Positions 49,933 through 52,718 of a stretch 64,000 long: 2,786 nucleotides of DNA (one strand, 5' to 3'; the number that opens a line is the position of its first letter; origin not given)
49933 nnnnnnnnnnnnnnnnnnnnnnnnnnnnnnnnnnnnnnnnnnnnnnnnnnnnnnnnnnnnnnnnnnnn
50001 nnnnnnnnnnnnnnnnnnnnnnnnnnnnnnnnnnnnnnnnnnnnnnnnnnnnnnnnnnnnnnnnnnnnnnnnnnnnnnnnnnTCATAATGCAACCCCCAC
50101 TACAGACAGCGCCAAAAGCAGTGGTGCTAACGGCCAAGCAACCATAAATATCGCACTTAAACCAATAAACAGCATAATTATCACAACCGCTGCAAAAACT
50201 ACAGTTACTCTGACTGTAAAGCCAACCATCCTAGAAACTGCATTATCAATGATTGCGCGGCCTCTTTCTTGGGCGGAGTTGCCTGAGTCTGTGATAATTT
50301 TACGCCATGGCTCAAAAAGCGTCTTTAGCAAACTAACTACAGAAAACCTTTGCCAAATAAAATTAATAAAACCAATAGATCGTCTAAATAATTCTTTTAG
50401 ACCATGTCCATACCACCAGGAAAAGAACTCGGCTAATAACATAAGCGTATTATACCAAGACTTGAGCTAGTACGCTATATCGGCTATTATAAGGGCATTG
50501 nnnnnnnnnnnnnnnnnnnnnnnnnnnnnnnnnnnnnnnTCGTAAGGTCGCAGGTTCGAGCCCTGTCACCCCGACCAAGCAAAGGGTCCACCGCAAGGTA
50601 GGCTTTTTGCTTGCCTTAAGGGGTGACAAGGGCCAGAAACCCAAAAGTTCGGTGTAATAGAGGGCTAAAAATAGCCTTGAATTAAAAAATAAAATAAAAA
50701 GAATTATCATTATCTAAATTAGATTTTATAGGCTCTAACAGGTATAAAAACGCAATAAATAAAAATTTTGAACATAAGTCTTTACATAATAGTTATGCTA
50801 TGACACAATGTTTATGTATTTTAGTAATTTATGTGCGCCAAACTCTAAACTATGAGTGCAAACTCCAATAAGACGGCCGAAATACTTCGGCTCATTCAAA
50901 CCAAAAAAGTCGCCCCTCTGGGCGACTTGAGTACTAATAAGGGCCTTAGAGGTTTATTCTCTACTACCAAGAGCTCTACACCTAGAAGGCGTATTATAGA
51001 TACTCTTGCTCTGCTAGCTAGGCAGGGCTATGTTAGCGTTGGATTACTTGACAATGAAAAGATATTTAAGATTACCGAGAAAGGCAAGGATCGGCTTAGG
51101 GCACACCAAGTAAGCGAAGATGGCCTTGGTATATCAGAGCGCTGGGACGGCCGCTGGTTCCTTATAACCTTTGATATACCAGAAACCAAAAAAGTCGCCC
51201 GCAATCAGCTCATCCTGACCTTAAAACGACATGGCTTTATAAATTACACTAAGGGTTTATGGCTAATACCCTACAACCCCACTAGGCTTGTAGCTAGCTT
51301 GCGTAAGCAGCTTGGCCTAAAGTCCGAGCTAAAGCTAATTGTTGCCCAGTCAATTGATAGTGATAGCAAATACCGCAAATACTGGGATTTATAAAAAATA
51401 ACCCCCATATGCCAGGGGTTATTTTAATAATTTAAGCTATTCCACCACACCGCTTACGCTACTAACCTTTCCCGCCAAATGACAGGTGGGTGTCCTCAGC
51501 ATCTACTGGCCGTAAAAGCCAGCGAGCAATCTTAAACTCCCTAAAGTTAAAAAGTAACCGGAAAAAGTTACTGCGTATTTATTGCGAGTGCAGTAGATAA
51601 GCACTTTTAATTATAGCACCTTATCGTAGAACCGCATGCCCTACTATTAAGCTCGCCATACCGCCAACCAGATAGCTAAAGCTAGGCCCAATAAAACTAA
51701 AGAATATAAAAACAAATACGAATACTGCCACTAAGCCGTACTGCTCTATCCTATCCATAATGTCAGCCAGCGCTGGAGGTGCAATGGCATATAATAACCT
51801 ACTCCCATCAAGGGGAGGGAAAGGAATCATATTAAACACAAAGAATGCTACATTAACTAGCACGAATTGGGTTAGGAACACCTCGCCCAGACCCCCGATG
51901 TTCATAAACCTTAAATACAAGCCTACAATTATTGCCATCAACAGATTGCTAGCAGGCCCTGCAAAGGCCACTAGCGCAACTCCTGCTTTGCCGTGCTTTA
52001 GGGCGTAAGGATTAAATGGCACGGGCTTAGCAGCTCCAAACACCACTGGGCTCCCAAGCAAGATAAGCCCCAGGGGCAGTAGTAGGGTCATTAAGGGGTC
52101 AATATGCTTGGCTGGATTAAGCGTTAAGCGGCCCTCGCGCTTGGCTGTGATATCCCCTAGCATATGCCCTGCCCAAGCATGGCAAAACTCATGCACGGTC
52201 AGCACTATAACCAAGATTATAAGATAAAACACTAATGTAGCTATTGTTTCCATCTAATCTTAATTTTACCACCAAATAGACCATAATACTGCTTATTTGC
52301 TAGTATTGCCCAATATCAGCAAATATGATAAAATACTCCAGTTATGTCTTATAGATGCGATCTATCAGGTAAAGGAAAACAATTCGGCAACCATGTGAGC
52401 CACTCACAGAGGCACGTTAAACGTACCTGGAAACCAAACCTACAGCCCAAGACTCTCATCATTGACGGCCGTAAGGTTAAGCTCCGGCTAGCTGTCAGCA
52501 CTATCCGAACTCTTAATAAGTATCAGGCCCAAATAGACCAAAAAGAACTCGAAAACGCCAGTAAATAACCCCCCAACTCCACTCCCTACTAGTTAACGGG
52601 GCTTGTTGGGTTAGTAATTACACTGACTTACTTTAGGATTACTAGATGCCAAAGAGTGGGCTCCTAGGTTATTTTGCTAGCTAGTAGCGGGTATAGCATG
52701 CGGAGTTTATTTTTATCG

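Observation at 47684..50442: Membrane-anchored ClpC/ClpB-like double-AAA+ ATPase, translationally coupled to a small membrane protein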

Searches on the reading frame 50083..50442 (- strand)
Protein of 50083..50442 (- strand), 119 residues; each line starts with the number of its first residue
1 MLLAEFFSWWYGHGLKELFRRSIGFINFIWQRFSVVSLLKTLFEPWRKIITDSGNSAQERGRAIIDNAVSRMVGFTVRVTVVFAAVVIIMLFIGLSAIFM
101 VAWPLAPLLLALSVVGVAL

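Call 4: search_protein_families(library=pfam, proteins=[window:50083-50442:-], max_evalue=0.01)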
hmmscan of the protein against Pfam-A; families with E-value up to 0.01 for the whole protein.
window:50083-50442:- (119 aa): 0 families

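Call 5: search_protein_families(library=ncbifam, proteins=[window:50083-50442:-], max_evalue=0.01)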
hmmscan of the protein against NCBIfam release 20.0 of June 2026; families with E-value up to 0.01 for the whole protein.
window:50083-50442:- (119 aa): 0 families

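Call 41: find_homologous_proteins(query=A2, max_evalue=0.001)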
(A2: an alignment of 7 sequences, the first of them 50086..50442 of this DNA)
Query A2 (7 sequences) (119 aa, profile of the alignment): 2773 proteins with E <= 0.001 among 8000 candidates; the best 120 are listed.
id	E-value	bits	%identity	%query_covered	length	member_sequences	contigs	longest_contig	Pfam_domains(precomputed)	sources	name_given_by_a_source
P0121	7.1e-47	176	38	92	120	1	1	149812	-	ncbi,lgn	-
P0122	2.4e-46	174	44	93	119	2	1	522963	-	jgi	jgi:hypothetical protein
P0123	2.2e-44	168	41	97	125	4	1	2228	-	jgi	jgi:hypothetical protein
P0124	1.6e-43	165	40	91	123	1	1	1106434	-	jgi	jgi:hypothetical protein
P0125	3.1e-43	164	100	100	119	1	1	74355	-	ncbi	-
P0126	5.3e-43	164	40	93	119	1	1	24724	-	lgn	-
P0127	1.9e-42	162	44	91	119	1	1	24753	-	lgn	-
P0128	2.1e-42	162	42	60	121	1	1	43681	-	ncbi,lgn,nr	ncbi:hypothetical protein KY386_01055 [Candidatus Parcubacteria bacterium]|nr:hypothetical protein [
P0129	2.2e-42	162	44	87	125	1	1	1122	-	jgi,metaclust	metaclust:\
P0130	2.5e-42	161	44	97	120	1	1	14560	-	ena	-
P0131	3.6e-42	161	42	97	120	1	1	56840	-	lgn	-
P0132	4.5e-42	161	41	92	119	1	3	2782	-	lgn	-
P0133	4.6e-42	161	42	87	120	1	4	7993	-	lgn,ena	-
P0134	6.0e-42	160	43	87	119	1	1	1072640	-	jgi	jgi:hypothetical protein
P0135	7.2e-42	160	36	91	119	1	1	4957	-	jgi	jgi:hypothetical protein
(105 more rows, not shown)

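Call 44: search_solved_structures(query=A4, max_evalue=10)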
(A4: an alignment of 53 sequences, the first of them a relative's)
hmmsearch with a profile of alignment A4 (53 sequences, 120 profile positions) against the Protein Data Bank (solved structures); distinct sequences matched with E-value up to 10: 0.

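Call 45: search_protein_families(library=pfam, alignment_id=A4, max_evalue=1)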
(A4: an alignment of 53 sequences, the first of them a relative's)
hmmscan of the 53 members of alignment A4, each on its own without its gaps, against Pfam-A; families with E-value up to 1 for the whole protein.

A. member 1, P0125 (119 aa): 1 family
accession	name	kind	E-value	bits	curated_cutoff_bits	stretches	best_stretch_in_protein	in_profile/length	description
PF20990.2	DUF2207_C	-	0.59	10.2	33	1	41-116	109-179/247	Predicted membrane protein (DUF2207) C-terminal domain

B. families by the number of members that match (of 53 scanned): 27 families (the first 25 are shown)
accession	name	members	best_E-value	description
PF14348.11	DUF4400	10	0.0032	Domain of unknown function (DUF4400)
PF20990.2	DUF2207_C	4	0.19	Predicted membrane protein (DUF2207) C-terminal domain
PF17113.10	AmpE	2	0.0093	Regulatory signalling modulator protein AmpE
PF22270.1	MlrA_helical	2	0.052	Transcriptional regulator MlrA, helical domain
PF19506.4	DUF6040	2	0.07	Family of unknown function (DUF6040)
PF20237.3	DUF6594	2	0.07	Family of unknown function (DUF6594)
PF19592.4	DUF6097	2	0.073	Family of unknown function (DUF6097)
PF19719.4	DUF6213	2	0.11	Family of unknown function (DUF6213)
PF14257.11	DUF4349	1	0.0027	Domain of unknown function (DUF4349)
PF13480.13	Acetyltransf_6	1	0.0075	Acetyltransferase (GNAT) domain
PF13067.11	DUF3930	1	0.013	Protein of unknown function (DUF3930)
PF07781.16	Reovirus_Mu2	1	0.025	Reovirus minor core protein Mu-2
PF04109.21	ATG9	1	0.072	Autophagy protein ATG9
PF16185.10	MTABC_N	1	0.085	Mitochondrial ABC-transporter N-terminal five TM region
PF16013.10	DUF4781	1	0.095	Domain of unknown function (DUF4781)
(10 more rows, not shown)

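Call 49: search_protein_representatives(alignment_id=A4)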
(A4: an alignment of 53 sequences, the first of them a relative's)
Query: 53 sequences, 120 profile positions. Proteins with E-value up to 0.001 (for the whole library): 1279; up to 1e-10: 667; up to 1e-30: 34. The best 150 are listed.
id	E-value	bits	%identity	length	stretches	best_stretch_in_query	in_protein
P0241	6.4e-43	161.6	-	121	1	1-119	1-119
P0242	2.8e-42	159.6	-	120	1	1-119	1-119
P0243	4.4e-42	158.9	-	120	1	1-119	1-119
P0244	2.8e-41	156.3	-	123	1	1-119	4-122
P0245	3.0e-39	149.8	-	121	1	1-119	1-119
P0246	6.3e-39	148.7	-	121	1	1-119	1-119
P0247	1.7e-38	147.3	-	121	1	1-119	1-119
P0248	2.5e-38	146.8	-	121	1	1-119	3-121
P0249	2.1e-37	143.9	-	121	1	1-118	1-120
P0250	1.2e-36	141.4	-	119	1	2-117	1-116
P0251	1.2e-36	141.3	-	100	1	22-119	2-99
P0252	1.6e-36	141.0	-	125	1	1-118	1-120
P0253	1.7e-36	140.9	-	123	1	1-119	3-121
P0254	2.0e-36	140.7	-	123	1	1-119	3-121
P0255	5.2e-36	139.3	-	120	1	1-118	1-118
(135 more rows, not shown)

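Call 50: predict_structure(alignment_id=A4)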
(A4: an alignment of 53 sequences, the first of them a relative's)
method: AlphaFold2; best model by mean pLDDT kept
length: 119 residues; sequences in the alignment: 53
mean_pLDDT: 86.1   pTM: 0.66
mean pLDDT of the five models: 86.1, 85.1, 81.8, 81.4, 81.3
residues with pLDDT >= 90: 38; 70-90: 74; 50-70: 7; < 50: 0
segments of 3 or more residues with pLDDT < 50: none
pLDDT, mean of each block of 10 residues (from residue 1): 86 89 89 84 73 75 87 90 92 92 89 88
secondary structure, 60 per line:
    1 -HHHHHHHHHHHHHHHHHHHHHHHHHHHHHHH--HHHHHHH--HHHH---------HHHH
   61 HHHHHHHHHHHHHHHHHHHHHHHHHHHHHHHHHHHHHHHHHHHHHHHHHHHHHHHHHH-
elements in order: H2-32 H35-41 H44-47 H57-118

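Call 55: fold_search(model_id=the predicted structure, library=pdb)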
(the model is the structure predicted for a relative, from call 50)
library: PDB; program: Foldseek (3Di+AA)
matches with E <= 10: 107; with E <= 0.001: 0
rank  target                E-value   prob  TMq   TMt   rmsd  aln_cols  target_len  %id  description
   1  2f1m_A                1.9e+00  0.21  0.28  0.15   9.5        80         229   12  Conformational flexibility in the multidrug efflux system protein AcrA (released 2006-03-21)
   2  6dkm_D                2.7e+00  0.14  0.27  0.36   7.1        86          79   10  DHD131 (released 2018-12-19)
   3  2f1m_B                2.7e+00  0.14  0.26  0.14   9.3        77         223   13  Conformational flexibility in the multidrug efflux system protein AcrA (released 2006-03-21)
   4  9a2v_MODEL_1_A        2.8e+00  0.15  0.28  0.09   9.5        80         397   12  Model of E. coli AcrA by in-cell photo-crosslinking MS and deep learning (released 2023-02-24)
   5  5j9w_H                3.0e+00  0.16  0.33  0.33   6.5        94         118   11  Crystal structure of the NuA4 core complex (released 2016-10-26)
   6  5bw9_G                3.0e+00  0.12  0.31  0.29   9.3       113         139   14  Crystal Structure of Yeast V1-ATPase in the Autoinhibited Form (released 2016-06-08)
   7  8a1g_A                3.0e+00  0.10  0.29  0.18  10.7       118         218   20  Structure of the SNX1-SNX5 complex (released 2023-06-14)
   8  4afl_A                3.2e+00  0.23  0.34  0.38   5.6        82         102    8  The crystal structure of the ING4 dimerization domain reveals the functional organization of the ING family of chromat (released 2012-02-22)
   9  7n6g_3I               3.2e+00  0.14  0.32  0.14   8.3       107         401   11  C1 of central pair (released 2022-05-18)
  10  6b87_A                3.6e+00  0.38  0.50  0.57   4.3        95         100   17  Crystal structure of transmembrane protein TMHC2_E (released 2018-03-14)
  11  6b87_C                3.6e+00  0.28  0.45  0.51   4.6        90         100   16  Crystal structure of transmembrane protein TMHC2_E (released 2018-03-14)
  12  4afl_F                3.6e+00  0.21  0.33  0.41   5.3        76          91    9  The crystal structure of the ING4 dimerization domain reveals the functional organization of the ING family of chromat (released 2012-02-22)
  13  9fur_A                3.6e+00  0.18  0.39  0.12   6.7       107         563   11  MsbA in LMNG inward-facing narrow (released 2025-03-19)
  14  6b87_B                3.6e+00  0.13  0.29  0.35   8.8        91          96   21  Crystal structure of transmembrane protein TMHC2_E (released 2018-03-14)
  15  5v5s_D                3.6e+00  0.13  0.26  0.10   9.3        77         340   13  multi-drug efflux; membrane transport; RND superfamily; Drug resistance (released 2017-04-19)
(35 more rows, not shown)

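Call 75: search_protein_families(library=padloc, proteins=[window:50086-50442:-], max_evalue=0.01)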
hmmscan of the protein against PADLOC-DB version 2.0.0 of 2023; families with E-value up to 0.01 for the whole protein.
window:50086-50442:- (119 aa): 0 families

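Call 76: search_protein_families(library=ncbifam, alignment_id=A4, max_evalue=0.1)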
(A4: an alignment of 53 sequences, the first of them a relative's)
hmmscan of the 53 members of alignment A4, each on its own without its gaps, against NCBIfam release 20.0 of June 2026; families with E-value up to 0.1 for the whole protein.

A. member 1, P0125 (119 aa): 1 family
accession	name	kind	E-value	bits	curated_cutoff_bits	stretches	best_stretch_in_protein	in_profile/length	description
NF009540.0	PRK12911.1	equivalog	0.022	12.1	1878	1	63-104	1330-1371/1403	bifunctional preprotein translocase subunit SecD/SecF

B. families by the number of members that match (of 53 scanned): 9 families
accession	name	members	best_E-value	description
NF007829.0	PRK10538.1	3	0.002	bifunctional NADP-dependent 3-hydroxy acid dehydrogenase/3-hydroxypropionate dehydrogenase YdfG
TIGR02838.1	spore_V_AC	3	0.0065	stage V sporulation protein AC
NF005897.1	PRK07867.1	1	0.0055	long-chain-fatty-acid--CoA ligase FadD17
NF045596.1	ECF_S_CD3073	1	0.0086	CD3073 family putative ECF transporter S component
NF009540.0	PRK12911.1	1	0.022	bifunctional preprotein translocase subunit SecD/SecF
NF040935.1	helicase_Hel308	1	0.045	ATP-dependent DNA helicase Hel308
TIGR01545.1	YfhB_g-proteo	1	0.074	phosphatidylglycerophosphatase C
NF005022.0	PRK06432.1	1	0.078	NADH dehydrogenase subunit A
NF006080.0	PRK08226.1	1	0.085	SDR family oxidoreductase UcpA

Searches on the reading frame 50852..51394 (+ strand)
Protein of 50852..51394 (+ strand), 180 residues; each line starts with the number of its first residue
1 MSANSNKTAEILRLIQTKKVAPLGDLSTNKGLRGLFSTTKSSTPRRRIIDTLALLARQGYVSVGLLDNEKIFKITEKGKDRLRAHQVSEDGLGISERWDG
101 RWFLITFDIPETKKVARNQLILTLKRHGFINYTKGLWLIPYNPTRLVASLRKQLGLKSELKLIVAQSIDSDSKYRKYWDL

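Call 73: search_protein_families(library=pfam, proteins=[window:50852-51394:+], max_evalue=0.001)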
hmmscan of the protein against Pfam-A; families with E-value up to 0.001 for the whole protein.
window:50852-51394:+ (180 aa): 1 family
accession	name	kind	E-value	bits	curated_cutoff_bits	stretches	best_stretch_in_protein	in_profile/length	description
PF20803.2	PaaX_M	-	1.4e-17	64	24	1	96-171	2-77/83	PaaX protein central Cas2-like domain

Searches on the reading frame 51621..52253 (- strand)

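Call 73: search_protein_families(library=pfam, proteins=[window:51621-52253:-], max_evalue=0.001)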
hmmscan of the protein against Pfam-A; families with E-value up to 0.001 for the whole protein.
window:51621-52253:- (210 aa): 1 family
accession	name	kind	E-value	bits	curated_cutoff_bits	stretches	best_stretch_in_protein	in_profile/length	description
PF02163.28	Peptidase_M50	-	1.5e-08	34.7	27.2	1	126-182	162-219/221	Peptidase family M50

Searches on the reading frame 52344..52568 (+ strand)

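Call 73: search_protein_families(library=pfam, proteins=[window:52344-52568:+], max_evalue=0.001)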
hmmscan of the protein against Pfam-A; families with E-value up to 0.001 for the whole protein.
window:52344-52568:+ (74 aa): 1 family
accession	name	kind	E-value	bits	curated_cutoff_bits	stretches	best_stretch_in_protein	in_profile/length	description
PF00830.24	Ribosomal_L28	-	2.4e-21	75.9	27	1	4-59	2-59/60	Ribosomal L28 family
